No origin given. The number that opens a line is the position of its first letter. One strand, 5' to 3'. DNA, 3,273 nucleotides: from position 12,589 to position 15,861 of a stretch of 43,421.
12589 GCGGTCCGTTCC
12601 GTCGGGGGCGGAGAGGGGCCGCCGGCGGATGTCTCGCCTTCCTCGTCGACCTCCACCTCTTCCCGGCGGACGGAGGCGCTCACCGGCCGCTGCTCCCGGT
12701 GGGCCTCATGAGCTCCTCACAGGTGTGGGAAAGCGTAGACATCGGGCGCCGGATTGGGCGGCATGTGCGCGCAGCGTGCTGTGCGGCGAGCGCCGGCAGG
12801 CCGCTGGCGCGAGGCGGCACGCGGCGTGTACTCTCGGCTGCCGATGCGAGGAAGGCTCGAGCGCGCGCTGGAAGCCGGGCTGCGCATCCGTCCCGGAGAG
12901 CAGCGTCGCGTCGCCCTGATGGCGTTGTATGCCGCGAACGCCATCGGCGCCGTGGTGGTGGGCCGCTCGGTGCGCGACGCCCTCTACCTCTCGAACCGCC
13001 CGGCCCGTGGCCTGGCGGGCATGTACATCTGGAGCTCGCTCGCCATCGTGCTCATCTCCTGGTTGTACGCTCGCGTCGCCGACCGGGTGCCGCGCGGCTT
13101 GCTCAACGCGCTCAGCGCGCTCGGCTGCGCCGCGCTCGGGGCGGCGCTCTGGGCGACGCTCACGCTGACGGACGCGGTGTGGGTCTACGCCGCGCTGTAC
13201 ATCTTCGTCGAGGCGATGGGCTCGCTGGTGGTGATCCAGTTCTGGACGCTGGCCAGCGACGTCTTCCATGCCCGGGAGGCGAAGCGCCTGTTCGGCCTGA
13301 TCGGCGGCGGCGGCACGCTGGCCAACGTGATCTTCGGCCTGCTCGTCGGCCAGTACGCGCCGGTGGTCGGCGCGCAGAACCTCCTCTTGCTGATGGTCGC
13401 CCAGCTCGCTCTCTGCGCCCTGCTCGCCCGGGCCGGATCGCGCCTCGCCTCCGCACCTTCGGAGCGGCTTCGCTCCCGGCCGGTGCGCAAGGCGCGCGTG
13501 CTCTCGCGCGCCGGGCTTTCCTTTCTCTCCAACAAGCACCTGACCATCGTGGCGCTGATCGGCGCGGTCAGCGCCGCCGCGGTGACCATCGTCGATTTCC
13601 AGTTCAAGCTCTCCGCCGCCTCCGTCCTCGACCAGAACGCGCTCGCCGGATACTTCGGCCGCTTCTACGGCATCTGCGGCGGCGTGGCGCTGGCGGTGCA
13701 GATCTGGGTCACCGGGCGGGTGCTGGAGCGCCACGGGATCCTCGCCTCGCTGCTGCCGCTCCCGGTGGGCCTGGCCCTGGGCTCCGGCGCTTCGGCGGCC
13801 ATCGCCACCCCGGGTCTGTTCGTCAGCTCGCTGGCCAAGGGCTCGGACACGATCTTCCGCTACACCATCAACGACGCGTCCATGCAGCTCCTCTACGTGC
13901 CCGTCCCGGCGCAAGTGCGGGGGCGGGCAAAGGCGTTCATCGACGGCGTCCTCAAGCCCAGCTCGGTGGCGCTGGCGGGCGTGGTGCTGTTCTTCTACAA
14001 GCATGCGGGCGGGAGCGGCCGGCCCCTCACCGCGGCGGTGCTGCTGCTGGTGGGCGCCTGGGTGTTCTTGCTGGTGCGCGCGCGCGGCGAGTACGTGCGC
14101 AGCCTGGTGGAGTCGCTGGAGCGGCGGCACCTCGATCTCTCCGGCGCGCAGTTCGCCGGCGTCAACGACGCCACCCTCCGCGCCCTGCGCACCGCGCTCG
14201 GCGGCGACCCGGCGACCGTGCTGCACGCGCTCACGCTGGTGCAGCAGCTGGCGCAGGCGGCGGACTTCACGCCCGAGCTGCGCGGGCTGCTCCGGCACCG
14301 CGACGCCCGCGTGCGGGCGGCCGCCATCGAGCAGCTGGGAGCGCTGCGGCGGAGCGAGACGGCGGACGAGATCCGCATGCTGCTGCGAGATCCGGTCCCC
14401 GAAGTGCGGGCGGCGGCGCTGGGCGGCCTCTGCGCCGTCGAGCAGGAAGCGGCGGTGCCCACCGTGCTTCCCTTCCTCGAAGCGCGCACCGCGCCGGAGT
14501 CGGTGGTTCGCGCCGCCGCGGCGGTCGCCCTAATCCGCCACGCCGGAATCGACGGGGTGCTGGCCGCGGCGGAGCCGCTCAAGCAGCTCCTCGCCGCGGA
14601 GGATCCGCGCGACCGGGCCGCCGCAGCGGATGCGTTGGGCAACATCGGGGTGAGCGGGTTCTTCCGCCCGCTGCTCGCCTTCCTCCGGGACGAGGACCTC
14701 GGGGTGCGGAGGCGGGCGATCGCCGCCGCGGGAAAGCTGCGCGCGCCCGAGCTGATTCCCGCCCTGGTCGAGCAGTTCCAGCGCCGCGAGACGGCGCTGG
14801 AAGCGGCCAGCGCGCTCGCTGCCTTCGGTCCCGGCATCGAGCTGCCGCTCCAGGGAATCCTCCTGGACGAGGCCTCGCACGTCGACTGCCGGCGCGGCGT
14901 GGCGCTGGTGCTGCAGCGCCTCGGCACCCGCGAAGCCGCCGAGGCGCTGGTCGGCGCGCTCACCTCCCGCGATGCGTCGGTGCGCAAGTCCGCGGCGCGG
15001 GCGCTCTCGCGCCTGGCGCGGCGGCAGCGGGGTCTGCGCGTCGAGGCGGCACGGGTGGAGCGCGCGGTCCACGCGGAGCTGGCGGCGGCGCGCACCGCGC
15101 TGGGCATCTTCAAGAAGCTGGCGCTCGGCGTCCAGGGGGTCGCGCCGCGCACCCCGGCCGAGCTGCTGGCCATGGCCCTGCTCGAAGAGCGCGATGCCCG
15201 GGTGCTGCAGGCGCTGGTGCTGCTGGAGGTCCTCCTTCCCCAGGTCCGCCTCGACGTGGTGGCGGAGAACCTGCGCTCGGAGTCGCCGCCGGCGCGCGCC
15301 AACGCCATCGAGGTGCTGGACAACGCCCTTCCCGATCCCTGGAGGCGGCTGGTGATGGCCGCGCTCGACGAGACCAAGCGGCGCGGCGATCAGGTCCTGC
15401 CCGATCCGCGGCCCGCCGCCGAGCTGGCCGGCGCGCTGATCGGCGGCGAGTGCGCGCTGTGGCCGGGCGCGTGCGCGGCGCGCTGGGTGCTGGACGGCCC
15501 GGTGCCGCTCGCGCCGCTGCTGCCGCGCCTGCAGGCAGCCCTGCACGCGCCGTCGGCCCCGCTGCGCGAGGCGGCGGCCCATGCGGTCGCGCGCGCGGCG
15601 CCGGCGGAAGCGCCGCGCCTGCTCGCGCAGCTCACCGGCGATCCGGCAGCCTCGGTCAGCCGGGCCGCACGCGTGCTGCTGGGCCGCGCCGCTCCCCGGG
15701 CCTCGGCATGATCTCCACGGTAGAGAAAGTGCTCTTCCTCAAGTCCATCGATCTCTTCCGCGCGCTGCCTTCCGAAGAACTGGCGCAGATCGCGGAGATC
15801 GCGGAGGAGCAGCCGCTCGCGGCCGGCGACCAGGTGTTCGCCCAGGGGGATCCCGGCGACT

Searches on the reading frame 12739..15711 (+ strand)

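Call 77: search_protein_families(library=pfam, proteins=[window:12739-15711:+], max_evalue=0.0001)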
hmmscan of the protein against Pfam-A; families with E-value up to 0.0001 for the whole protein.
window:12739-15711:+ (990 aa): 5 families
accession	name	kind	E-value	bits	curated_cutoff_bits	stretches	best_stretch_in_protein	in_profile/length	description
PF13646.12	HEAT_2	-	1.1e-28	99.8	27.7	2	612-693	2-87/88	HEAT repeats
PF02985.28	HEAT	-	3.4e-14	52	23.5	0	736-761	4-29/31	HEAT repeat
PF03219.20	TLC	-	2.7e-10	40.1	21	1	146-208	144-207/491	TLC ATP/ADP transporter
PF00514.29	Arm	-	8.9e-08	32.4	20.6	0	735-761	15-41/41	Armadillo/beta-catenin-like repeat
PF07690.21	MFS_1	-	8.1e-07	28.7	33.4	1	59-199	208-346/347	Major Facilitator Superfamily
